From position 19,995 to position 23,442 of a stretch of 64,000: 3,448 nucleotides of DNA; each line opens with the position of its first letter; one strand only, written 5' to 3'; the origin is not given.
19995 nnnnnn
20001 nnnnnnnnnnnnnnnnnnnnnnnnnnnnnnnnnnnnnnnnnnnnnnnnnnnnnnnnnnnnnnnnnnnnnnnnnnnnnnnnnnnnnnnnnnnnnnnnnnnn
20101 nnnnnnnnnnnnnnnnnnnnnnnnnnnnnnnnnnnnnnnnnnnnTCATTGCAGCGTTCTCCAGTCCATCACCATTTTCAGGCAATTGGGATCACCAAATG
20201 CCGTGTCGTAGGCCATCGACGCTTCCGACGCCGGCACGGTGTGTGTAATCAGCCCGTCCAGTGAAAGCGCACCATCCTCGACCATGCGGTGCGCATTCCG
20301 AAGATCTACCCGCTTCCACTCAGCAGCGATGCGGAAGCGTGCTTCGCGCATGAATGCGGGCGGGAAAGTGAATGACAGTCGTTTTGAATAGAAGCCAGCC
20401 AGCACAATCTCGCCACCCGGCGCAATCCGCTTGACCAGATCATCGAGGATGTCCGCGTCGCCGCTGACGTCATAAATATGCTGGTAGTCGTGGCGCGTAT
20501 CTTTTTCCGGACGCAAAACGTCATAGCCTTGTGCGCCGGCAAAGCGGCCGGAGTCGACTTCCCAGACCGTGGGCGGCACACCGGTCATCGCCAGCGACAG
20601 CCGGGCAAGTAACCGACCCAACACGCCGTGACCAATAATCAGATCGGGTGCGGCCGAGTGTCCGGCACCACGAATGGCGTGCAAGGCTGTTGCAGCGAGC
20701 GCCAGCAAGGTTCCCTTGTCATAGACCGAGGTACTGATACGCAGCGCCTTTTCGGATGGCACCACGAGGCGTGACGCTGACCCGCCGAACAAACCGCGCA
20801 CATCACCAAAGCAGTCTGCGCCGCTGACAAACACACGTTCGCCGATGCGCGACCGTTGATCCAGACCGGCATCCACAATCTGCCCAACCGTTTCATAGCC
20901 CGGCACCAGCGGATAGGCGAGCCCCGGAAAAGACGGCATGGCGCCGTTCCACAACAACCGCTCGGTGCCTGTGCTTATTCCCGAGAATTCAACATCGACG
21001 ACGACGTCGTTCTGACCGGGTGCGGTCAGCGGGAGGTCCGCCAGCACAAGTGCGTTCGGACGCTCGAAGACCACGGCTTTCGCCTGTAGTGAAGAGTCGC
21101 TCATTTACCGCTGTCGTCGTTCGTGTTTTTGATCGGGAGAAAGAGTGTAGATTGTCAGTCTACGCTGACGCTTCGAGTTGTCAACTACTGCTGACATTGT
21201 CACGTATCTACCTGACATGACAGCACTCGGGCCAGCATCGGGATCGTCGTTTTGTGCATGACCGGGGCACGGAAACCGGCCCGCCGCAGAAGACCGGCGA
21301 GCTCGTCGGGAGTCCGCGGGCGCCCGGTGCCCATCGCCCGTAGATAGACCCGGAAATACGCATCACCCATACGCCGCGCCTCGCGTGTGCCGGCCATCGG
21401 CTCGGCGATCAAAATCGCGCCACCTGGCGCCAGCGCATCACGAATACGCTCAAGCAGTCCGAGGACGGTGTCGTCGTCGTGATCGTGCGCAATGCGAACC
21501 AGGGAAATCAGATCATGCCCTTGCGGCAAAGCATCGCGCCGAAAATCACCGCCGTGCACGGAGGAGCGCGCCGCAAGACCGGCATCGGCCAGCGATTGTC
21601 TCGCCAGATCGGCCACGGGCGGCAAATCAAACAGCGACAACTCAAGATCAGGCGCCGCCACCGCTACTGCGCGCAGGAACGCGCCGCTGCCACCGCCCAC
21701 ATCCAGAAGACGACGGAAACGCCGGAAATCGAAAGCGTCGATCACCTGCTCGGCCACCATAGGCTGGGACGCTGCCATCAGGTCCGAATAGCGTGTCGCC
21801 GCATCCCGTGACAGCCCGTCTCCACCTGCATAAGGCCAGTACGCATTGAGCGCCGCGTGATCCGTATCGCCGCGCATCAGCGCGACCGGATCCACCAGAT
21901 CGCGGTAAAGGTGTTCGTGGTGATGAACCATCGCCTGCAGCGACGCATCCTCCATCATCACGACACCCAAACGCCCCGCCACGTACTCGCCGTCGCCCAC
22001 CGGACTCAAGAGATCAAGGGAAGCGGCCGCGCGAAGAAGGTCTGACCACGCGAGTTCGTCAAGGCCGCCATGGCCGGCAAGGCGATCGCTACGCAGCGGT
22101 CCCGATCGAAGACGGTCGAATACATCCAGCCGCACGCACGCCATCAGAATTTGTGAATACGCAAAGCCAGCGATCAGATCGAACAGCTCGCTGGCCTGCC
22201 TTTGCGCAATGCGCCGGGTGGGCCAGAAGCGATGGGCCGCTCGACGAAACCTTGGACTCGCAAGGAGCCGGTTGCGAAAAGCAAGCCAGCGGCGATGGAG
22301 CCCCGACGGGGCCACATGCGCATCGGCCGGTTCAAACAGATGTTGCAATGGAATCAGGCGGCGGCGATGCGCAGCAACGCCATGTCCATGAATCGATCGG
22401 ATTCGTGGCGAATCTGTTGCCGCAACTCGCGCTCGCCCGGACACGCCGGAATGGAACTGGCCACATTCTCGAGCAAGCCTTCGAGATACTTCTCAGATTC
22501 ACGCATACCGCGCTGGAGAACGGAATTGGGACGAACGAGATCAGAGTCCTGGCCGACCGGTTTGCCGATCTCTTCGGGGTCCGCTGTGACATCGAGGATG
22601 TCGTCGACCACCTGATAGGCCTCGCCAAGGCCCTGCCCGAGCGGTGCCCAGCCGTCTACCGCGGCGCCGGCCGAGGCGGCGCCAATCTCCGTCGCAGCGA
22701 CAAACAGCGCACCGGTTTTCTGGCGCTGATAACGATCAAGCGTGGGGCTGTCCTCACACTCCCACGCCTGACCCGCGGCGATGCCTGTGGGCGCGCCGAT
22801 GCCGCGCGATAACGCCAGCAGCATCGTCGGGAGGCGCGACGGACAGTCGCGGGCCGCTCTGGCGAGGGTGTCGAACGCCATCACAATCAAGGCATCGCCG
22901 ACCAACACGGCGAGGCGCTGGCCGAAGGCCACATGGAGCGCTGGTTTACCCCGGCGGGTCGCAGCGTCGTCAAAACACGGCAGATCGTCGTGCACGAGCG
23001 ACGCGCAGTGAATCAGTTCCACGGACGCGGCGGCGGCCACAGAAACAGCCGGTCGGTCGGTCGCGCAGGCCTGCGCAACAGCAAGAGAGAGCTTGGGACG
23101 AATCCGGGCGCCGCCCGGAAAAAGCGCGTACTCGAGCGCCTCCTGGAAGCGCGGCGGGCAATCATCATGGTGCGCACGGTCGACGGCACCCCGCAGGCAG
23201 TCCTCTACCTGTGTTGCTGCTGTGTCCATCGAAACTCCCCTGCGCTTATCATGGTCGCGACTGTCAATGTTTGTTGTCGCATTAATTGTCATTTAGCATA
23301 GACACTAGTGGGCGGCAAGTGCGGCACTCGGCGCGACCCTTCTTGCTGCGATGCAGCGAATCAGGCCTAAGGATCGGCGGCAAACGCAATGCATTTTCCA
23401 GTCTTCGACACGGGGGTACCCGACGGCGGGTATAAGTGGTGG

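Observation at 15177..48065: Photosynthesis gene cluster with antenna, pigment and regulator genes but no reaction-centre, cyclase or carotenoid-desaturase genes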

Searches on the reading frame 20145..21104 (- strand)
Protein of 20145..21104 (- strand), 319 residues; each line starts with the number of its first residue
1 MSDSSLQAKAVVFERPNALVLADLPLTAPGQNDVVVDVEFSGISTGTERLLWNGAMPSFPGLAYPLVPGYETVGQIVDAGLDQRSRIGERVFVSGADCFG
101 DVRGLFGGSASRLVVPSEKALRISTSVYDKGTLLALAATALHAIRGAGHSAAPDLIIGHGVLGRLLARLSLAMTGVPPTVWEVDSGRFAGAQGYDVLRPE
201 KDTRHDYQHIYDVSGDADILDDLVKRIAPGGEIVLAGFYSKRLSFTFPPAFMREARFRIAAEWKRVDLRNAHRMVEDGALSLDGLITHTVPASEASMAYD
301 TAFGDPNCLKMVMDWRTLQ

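Call 5: search_protein_families(library=ncbifam, proteins=[window:20145-21104:-])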
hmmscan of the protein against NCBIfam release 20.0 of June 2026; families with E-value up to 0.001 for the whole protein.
window:20145-21104:- (319 aa): 10 families
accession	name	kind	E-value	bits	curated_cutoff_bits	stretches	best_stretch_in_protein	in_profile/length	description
TIGR01202.1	bchC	equivalog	1.2e-128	428.6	291.25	1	8-314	2-308/308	chlorophyll synthesis pathway protein BchC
NF007489.0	PRK10083.1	equivalog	3.4e-11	42.7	376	1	9-94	2-84/339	Zn-dependent oxidoreductase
NF003808.0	PRK05396.1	equivalog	4e-08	32.5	380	0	17-93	11-87/341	L-threonine 3-dehydrogenase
TIGR00692.1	tdh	equivalog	1.8e-05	24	458.35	0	19-101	11-93/340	L-threonine 3-dehydrogenase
TIGR03989.1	Rxyl_3153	subfamily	3.9e-05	23.1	440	0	10-93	5-85/370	NDMA-dependent alcohol dehydrogenase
NF010344.0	PRK13771.1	subfamily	5.9e-05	22.2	349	1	9-90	2-81/334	putative alcohol dehydrogenase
NF041097.1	keto_inos_dh_IolM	equivalog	0.00011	21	450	0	12-96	34-122/389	scyllo-inosose 3-dehydrogenase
NF047908.1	AldhRedAhr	equivalog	0.00013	21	470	1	21-93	18-87/335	NADPH-dependent aldehyde reductase Ahr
TIGR02824.1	quinone_pig3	subfamily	0.0005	19.1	296.8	0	15-127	11-112/325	putative NAD(P)H quinone oxidoreductase, PIG3 family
TIGR03201.1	dearomat_had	equivalog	0.00063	18.9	338.65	0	18-95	10-84/349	6-hydroxycyclohex-1-ene-1-carbonyl-CoA dehydrogenase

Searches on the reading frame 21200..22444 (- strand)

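Call 5: search_protein_families(library=ncbifam, proteins=[window:21200-22444:-])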
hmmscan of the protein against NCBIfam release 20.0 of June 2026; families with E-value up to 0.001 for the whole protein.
window:21200-22444:- (414 aa): 4 families
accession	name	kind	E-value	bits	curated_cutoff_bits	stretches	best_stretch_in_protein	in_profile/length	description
TIGR02716.1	C20_methyl_CrtF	equivalog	3.6e-13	49.2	276.1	1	170-352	86-258/306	bacteriochlorophyllide d C-20 methyltransferase BchU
NF053543.1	FlxJ_fam_MTase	equivalog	1.2e-12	47.4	560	1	80-392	13-333/352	FlxJ family methyltransferase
NF050150.1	RiPP_MTase_ApyS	equivalog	4.4e-09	36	400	1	88-304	6-204/323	RiPP biosynthesis methyltransferase ApyS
NF043040.1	corrin_prot_MT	hypoth_equivalog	0.00017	21.1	180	1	242-399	41-204/216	corrinoid protein-associated methyltransferase CpaM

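Call 48: search_protein_families(library=pfam, proteins=[window:21200-22444:-], max_evalue=0.01)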
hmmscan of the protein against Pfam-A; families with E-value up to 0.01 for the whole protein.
window:21200-22444:- (414 aa): 7 families
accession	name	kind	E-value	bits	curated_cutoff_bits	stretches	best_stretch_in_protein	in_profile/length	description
PF00891.24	Methyltransf_2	-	1.3e-44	152.5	22.3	1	211-392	31-210/210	O-methyltransferase domain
PF13489.12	Methyltransf_23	-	3.5e-10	40.3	27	1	238-392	17-160/164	Methyltransferase domain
PF08100.18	Dimerisation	-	2.4e-09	37.3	25.6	1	84-155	6-82/93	O-methyltransferase dimerisation domain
PF08242.18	Methyltransf_12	-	7.1e-08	33.5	30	1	247-343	1-97/98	Methyltransferase domain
PF13649.12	Methyltransf_25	-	1.7e-05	25.9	27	1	247-342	2-97/97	Methyltransferase domain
PF13578.12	Methyltransf_24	-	0.00028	22.2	26.3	1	250-346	4-102/105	Methyltransferase domain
PF05175.20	MTS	-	0.0054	16.8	23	1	236-346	25-138/170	Methyltransferase small domain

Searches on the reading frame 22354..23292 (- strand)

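Call 5: search_protein_families(library=ncbifam, proteins=[window:22354-23292:-])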
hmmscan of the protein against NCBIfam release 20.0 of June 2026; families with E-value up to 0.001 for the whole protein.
window:22354-23292:- (312 aa): 16 families
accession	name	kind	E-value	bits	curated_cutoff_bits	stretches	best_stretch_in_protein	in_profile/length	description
NF045485.1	FPPsyn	subfamily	5.8e-50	170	275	1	25-284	4-269/288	farnesyl diphosphate synthase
NF041169.1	f2_encap_cargo4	exception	5.2e-42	144.3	450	1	59-251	48-241/334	family 2 encapsulin nanocompartment cargo protein polyprenyl transferase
NF045685.1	GGPPSynCrtE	equivalog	8.1e-42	143.2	460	1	33-279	14-269/293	geranylgeranyl diphosphate synthase CrtE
NF040698.1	IdsA_Meth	equivalog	1.3e-37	129.8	468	1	40-249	21-236/328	short chain isoprenyl diphosphate synthase IdsA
NF007877.0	PRK10581.1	equivalog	9.5e-36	123.5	321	1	29-273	14-266/299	(2E,6E)-farnesyl diphosphate synthase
NF041003.1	GGPP_syn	equivalog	3.7e-32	111.7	500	1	47-249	26-233/326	geranylgeranyl diphosphate synthase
NF045549.1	GGPPsyn_IdsB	equivalog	2.5e-29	102.4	475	1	61-254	65-258/346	geranylgeranyl diphosphate synthase IdsB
TIGR02748.1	GerC3_HepT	equivalog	2e-25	89.6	456.55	1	29-256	16-234/319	heptaprenyl diphosphate synthase component II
NF045628.1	HxpDPsynlarge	equivalog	1.2e-24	86.9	500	1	48-249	22-221/311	hexaprenyl-diphosphate synthase large subunit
TIGR02749.1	prenyl_cyano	equivalog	1.6e-24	86.5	383.2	1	51-249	34-233/322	solanesyl diphosphate synthase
NF008140.0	PRK10888.1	equivalog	9.7e-24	84.3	412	1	55-268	38-249/323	octaprenyl diphosphate synthase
NF042417.1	NPPPS_Mycobact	equivalog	1.6e-23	83.3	600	1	49-249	44-242/335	nonaprenyl/(2E,6E)-farnesyl/geranylgeranyl diphosphat synthase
NF040789.2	gerfarn_diphsyn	equivalog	2.7e-23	82.7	560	1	30-255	15-257/345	geranylfarnesyl diphosphate synthase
NF040627.1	GFPS_Meth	equivalog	1.6e-18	67.1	600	1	52-235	31-210/285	geranylfarnesyl diphosphate synthase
NF042416.1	GFPPS_Mycobact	equivalog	8.6e-16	57.9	600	2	50-126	31-107/350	bifunctional (2E,6E)-farnesyl/geranyl diphosphate synthase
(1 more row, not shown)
